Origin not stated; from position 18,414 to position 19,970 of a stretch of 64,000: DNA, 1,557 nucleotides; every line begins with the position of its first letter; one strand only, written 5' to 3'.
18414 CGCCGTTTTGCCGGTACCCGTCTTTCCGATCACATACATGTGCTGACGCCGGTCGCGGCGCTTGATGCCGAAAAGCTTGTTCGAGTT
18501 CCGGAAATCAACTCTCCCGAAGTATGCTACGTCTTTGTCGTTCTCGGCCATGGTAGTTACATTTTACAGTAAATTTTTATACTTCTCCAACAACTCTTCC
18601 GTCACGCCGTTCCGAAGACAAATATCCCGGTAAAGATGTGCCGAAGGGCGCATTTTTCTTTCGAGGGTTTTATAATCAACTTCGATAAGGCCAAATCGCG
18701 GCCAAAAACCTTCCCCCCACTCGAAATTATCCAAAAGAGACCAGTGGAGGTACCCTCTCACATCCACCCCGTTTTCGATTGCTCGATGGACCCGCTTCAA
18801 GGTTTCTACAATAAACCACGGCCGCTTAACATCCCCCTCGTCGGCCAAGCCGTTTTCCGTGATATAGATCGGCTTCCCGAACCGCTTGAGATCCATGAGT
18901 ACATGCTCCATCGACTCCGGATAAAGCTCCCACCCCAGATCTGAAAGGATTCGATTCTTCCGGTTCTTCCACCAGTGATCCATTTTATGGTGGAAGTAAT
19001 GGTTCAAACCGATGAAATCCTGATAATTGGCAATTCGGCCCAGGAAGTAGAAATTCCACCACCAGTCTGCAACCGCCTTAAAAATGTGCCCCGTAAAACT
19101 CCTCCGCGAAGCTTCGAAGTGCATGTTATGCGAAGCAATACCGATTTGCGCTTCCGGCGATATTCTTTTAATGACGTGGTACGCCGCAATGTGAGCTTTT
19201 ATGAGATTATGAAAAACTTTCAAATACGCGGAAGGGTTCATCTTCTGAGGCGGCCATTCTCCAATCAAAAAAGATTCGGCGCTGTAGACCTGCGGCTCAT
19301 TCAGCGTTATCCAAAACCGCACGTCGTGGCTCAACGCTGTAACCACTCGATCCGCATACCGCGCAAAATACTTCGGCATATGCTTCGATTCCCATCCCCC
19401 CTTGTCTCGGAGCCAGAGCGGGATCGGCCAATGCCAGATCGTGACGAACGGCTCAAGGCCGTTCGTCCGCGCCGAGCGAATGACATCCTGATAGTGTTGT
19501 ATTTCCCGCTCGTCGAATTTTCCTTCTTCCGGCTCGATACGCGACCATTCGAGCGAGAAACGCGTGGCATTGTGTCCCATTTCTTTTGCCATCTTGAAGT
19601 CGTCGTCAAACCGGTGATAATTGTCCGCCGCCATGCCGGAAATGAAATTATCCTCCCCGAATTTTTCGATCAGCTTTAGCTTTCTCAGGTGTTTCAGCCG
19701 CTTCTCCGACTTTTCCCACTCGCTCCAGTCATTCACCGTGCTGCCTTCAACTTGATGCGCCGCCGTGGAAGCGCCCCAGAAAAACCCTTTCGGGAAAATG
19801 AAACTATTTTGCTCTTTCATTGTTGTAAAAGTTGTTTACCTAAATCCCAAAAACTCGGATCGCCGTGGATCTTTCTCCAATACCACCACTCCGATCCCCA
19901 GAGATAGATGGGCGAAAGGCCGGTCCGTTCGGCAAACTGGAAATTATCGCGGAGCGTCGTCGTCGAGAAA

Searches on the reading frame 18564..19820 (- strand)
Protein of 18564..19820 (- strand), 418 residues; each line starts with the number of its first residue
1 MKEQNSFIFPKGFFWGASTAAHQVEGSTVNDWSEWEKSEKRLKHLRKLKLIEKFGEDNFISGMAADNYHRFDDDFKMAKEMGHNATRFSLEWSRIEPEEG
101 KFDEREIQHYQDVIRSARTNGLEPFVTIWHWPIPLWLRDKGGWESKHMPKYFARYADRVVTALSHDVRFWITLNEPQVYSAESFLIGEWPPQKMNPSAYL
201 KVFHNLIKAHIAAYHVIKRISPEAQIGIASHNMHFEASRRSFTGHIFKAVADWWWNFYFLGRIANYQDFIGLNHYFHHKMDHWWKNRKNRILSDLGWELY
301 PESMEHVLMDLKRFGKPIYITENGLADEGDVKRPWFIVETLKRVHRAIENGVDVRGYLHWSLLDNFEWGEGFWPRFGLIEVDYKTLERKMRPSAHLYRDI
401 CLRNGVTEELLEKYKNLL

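Call 7: search_protein_families(library=pfam, proteins=[window:18564-19820:-], max_evalue=0.01)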
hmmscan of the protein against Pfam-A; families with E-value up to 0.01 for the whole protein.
window:18564-19820:- (418 aa): 2 families
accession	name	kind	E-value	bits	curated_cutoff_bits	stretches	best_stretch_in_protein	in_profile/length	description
PF00232.24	Glyco_hydro_1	-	6.2e-86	289.1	22.6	2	8-240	4-230/453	Glycosyl hydrolase family 1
PF01301.25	Glyco_hydro_35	-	0.0069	16.5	27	0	70-123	25-78/319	Glycosyl hydrolases family 35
